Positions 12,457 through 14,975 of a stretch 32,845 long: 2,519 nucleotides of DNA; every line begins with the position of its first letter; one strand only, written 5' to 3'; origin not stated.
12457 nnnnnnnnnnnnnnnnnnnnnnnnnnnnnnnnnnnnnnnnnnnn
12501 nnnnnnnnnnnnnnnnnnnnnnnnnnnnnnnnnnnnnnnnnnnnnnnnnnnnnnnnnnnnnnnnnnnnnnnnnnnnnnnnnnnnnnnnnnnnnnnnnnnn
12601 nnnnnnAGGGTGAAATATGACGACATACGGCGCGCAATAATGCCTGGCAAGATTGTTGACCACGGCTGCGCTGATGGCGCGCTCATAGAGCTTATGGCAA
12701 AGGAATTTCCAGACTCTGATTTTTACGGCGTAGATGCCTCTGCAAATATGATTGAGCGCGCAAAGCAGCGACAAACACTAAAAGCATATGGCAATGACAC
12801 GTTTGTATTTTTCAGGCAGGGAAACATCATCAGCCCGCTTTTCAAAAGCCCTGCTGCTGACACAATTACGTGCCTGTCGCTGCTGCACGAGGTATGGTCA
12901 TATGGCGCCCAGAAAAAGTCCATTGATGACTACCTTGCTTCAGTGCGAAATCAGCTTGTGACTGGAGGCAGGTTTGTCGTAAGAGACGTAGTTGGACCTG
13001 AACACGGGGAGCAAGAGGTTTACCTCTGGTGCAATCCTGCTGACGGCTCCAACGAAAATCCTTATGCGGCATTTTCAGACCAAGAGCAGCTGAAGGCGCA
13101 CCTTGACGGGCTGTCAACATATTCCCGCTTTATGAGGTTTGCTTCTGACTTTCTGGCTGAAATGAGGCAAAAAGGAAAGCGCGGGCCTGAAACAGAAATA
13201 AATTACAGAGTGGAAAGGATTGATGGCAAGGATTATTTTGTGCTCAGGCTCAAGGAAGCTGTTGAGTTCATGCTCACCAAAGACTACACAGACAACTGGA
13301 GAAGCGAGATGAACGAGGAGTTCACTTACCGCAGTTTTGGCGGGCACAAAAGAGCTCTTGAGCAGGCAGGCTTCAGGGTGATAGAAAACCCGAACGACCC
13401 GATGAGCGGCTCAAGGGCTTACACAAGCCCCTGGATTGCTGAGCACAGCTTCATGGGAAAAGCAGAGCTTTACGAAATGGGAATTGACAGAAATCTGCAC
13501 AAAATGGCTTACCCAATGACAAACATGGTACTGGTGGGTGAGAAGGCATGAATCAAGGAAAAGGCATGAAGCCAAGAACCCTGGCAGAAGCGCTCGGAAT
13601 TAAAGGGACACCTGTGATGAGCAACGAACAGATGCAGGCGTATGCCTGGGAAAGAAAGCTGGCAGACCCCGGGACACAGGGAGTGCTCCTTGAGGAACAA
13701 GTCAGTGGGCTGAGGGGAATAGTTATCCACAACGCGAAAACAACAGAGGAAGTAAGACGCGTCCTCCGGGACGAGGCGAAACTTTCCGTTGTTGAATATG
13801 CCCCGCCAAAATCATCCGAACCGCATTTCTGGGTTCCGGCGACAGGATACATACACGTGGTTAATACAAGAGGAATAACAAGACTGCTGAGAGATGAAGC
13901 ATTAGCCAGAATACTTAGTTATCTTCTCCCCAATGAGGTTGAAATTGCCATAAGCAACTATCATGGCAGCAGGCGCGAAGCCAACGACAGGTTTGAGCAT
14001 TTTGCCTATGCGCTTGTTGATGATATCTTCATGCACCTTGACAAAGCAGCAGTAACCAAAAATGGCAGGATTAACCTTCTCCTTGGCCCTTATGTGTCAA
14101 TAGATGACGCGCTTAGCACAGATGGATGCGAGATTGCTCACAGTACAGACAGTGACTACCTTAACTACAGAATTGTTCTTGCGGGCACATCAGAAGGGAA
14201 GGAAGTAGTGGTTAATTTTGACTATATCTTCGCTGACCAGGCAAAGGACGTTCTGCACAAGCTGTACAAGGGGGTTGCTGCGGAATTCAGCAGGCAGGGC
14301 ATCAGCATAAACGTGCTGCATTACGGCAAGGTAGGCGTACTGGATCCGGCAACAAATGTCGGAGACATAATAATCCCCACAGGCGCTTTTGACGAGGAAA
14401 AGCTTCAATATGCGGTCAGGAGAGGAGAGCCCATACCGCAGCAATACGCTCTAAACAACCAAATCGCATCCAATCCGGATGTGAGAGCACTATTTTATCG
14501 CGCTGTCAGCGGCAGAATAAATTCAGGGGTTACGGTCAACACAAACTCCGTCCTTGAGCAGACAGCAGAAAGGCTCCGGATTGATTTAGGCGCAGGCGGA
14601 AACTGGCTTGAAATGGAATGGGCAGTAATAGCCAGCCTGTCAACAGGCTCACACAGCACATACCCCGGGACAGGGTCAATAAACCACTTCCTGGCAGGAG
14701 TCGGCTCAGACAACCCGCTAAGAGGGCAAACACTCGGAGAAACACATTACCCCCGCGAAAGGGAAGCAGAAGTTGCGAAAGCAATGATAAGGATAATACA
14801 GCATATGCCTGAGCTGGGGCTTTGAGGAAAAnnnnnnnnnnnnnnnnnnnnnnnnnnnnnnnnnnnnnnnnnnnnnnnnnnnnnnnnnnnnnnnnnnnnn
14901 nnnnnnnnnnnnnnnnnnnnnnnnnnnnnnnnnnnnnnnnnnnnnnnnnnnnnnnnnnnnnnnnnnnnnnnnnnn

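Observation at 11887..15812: NMNAT-like-methyltransferase fusion, AMP-nucleosidase-fold protein and NAD kinase in one plus-strand operon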

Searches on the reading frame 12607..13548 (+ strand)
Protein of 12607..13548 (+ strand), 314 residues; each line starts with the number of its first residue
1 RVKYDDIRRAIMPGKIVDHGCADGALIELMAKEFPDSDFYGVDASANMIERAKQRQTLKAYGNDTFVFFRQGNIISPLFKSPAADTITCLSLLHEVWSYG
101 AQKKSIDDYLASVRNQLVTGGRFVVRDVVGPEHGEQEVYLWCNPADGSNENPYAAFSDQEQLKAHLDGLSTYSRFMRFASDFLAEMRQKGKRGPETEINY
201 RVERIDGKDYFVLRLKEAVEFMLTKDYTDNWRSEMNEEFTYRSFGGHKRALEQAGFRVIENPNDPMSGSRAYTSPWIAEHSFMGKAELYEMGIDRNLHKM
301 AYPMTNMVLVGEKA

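Call 62: search_solved_structures(query=A5, max_evalue=0.01, show_alignments=2)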
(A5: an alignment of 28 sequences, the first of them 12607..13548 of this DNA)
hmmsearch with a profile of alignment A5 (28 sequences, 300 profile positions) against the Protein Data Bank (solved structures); distinct sequences matched with E-value up to 0.01: 6.
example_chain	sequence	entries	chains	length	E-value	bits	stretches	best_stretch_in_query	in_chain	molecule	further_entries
3mgg_A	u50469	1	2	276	8.4e-07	31.9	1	4-99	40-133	Methyltransferase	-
3jwi_A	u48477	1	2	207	0.0027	20.4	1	4-48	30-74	Methyltransferase type 12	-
3jwg_A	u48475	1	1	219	0.0031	20.2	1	4-48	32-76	Methyltransferase type 12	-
5dm2_A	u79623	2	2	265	0.0084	18.8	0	4-43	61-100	Methyltransferase domain family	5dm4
5dm1_A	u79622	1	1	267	0.0085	18.8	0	4-43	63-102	Methyltransferase domain family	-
4kwc_A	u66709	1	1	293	0.0096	18.6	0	4-43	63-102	BpumL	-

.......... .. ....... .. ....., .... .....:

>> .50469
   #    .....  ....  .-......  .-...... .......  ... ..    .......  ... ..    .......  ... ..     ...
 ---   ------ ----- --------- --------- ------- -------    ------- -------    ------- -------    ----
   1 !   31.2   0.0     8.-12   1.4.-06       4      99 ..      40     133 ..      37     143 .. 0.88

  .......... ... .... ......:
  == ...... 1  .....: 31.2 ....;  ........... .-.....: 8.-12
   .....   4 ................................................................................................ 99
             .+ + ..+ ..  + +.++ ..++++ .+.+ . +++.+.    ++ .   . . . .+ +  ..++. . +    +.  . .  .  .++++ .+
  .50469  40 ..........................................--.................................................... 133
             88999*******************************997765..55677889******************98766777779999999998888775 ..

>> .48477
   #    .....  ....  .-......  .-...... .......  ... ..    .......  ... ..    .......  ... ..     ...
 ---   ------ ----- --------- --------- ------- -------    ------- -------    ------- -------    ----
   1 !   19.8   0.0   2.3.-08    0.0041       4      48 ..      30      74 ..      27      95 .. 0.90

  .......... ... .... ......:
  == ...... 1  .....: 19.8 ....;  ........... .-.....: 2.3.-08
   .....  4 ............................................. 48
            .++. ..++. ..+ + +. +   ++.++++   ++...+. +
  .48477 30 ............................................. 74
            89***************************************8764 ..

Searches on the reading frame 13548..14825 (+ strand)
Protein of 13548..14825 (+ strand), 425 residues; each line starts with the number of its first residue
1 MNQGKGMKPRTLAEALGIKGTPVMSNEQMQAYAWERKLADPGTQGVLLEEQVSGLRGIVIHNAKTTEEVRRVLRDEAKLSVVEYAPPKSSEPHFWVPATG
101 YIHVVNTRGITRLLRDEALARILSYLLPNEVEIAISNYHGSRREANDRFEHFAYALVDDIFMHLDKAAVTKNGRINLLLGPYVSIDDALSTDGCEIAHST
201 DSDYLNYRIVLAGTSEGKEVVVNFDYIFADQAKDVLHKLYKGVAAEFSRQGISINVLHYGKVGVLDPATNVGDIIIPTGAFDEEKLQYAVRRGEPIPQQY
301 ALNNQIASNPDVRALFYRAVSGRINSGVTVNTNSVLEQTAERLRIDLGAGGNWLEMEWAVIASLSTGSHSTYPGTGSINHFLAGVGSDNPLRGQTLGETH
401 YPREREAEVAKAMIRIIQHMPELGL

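Call 3: search_protein_families(library=pfam, proteins=[window:13548-14825:+], max_evalue=0.1)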
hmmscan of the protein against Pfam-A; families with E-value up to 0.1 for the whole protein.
window:13548-14825:+ (425 aa): 2 families
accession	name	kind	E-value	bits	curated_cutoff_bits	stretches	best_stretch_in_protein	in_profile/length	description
PF01048.26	PNP_UDP_1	-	1.2e-07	31.8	25.1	1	256-365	73-183/233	Phosphorylase superfamily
PF21850.2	DUF6909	-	0.0018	17.1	27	1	215-285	341-402/535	Family of unknown function (DUF6909)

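Call 4: search_protein_families(library=ncbifam, proteins=[window:13548-14825:+], max_evalue=0.1)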
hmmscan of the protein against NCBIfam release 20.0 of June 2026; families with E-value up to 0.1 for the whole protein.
window:13548-14825:+ (425 aa): 2 families
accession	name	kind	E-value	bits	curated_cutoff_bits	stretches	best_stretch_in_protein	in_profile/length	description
TIGR03468.1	HpnG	hypoth_equivalog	0.031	13.9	187.1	0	255-363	48-139/212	hopanoid-associated phosphorylase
NF009383.0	PRK12742.1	equivalog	0.097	12.2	343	0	208-262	126-179/237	SDR family oxidoreductase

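Call 32: find_homologous_proteins(query=window:13548-14825:+, max_evalue=0.001)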
Query window:13548-14825:+ (425 aa): 7 proteins with E <= 0.001 among 8000 candidates.
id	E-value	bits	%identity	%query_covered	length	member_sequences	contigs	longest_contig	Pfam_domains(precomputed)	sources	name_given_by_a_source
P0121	1.1e-282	955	100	100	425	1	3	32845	PF01048.27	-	-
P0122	1.9e-253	859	90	100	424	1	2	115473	PF01048.27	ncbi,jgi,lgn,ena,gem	-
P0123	2.5e-166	572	63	96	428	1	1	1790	PF01048.27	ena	-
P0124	3.7e-163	561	62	97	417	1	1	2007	PF01048.27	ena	-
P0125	2.2e-162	559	64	93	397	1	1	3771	-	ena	-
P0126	1.6e-99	352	45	97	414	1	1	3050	-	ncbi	-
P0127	8.9e-82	293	41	93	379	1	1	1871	-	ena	-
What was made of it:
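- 13548..14825 (+): ORF2, 425 aa: novel N-terminal domain (aa 1-~175) plus NP-I (PNP_UDP_1) nucleosidase/phosphorylase-fold domain. Motifs: LHYGKVG 257-263, LEMEW 354-358, GVGSD 384-388. Its start overlaps the ORF1 stop (ATGA). The family has only 7 proteins in 5.8 billion (call 32).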

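Call 51: search_solved_structures(query=window:13548-14825:+, max_evalue=10, show_alignments=3)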
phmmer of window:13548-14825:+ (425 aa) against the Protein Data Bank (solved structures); distinct sequences matched with E-value up to 10: 4.
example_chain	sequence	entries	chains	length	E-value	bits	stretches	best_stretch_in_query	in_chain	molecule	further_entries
4r31_A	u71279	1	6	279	1.4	10.9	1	248-295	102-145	Uridine phosphorylase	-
5lhv_A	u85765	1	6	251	1.5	10.9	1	247-296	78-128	Uridine phosphorylase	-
4g8j_A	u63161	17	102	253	1.5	10.9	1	247-296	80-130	Uridine phosphorylase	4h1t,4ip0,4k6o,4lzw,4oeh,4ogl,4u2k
3o6v_A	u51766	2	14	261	1.6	10.8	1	247-295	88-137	Uridine phosphorylase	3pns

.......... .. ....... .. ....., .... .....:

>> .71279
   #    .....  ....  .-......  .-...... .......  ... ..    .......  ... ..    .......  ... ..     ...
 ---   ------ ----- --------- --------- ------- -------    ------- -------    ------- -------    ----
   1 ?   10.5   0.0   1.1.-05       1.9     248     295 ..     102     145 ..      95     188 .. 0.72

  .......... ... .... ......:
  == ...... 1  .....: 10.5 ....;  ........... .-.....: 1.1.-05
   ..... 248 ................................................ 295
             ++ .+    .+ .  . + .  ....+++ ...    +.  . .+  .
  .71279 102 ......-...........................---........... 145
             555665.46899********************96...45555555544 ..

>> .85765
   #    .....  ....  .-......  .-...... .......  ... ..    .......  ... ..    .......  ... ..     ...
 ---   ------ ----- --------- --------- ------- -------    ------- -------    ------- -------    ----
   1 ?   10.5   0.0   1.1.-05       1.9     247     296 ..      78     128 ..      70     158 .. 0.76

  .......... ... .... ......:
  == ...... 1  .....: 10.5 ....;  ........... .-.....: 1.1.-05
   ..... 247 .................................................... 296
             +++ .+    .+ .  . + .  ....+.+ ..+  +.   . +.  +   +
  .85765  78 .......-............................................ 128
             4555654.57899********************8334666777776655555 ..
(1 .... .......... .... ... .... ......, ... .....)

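Call 53: search_solved_structures(query=A4, max_evalue=10, show_alignments=3)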
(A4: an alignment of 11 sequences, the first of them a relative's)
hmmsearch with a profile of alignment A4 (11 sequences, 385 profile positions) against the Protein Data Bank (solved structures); distinct sequences matched with E-value up to 10: 0.
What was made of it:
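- On AMP nucleosidase (Amn) (ORF2): No Amn among PDB hits (calls 51, 53).
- Closest known: NP-I nucleosidases and phosphorylases. Different: No PDB hit reaches significance (calls 51, 53).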

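Call 69: search_protein_families(library=padloc, proteins=[window:13548-14825:+], max_evalue=0.01)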
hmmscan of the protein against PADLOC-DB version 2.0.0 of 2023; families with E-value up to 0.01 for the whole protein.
window:13548-14825:+ (425 aa): 0 families

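Call 70: search_protein_families(library=pfam, alignment_id=A4, max_evalue=1)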
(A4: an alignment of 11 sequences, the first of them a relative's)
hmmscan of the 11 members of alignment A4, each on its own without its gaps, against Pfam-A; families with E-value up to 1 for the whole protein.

A. member 1, P0121 (425 aa): 2 families
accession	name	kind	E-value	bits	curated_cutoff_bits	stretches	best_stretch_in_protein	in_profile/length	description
PF01048.26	PNP_UDP_1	-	1.2e-07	31.8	25.1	1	256-365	73-183/233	Phosphorylase superfamily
PF21850.2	DUF6909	-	0.0018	17.1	27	1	215-285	341-402/535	Family of unknown function (DUF6909)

B. families by the number of members that match (of 11 scanned): 5 families
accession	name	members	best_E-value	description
PF01048.26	PNP_UDP_1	10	8.3e-09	Phosphorylase superfamily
PF21850.2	DUF6909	6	0.00032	Family of unknown function (DUF6909)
PF23369.1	Vp25_capsid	1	0.14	Capsid protein Vp25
PF10135.14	Rod-binding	1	0.15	Rod binding protein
PF09214.16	Prd1-P2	1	0.2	Bacteriophage Prd1, adsorption protein P2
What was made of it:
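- On AMP nucleosidase (Amn) (ORF2): No AMNp_N hit at E up to 1 in 11 members (call 70).
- Checked: No AMNp_N or AMP nucleosidase match was found (calls 51, 53, 70).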

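Call 85: find_encoding_contigs(protein=P0125, flank=5000, max_places=2)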
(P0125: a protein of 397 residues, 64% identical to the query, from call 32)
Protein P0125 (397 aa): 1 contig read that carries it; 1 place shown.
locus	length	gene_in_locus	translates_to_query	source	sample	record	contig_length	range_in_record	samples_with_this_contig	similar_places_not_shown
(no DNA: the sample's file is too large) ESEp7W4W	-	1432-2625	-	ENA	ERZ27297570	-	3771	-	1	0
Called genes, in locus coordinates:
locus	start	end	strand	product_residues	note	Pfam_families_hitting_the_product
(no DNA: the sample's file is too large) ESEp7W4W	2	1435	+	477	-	?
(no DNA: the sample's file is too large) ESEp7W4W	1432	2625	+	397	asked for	-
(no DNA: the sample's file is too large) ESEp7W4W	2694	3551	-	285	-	PF01513:NAD_kinase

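Call 86: find_encoding_contigs(protein=P0126, flank=5000, max_places=2)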
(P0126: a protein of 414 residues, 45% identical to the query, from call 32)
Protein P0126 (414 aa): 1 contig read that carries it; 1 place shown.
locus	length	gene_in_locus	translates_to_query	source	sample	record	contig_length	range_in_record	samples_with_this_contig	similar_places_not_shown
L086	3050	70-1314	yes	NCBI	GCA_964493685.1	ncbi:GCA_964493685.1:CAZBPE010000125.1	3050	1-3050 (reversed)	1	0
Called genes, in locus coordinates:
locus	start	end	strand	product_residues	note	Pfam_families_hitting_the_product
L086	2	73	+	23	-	?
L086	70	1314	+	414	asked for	-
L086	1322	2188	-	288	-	PF01513:NAD_kinase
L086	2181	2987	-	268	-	PF00224:PK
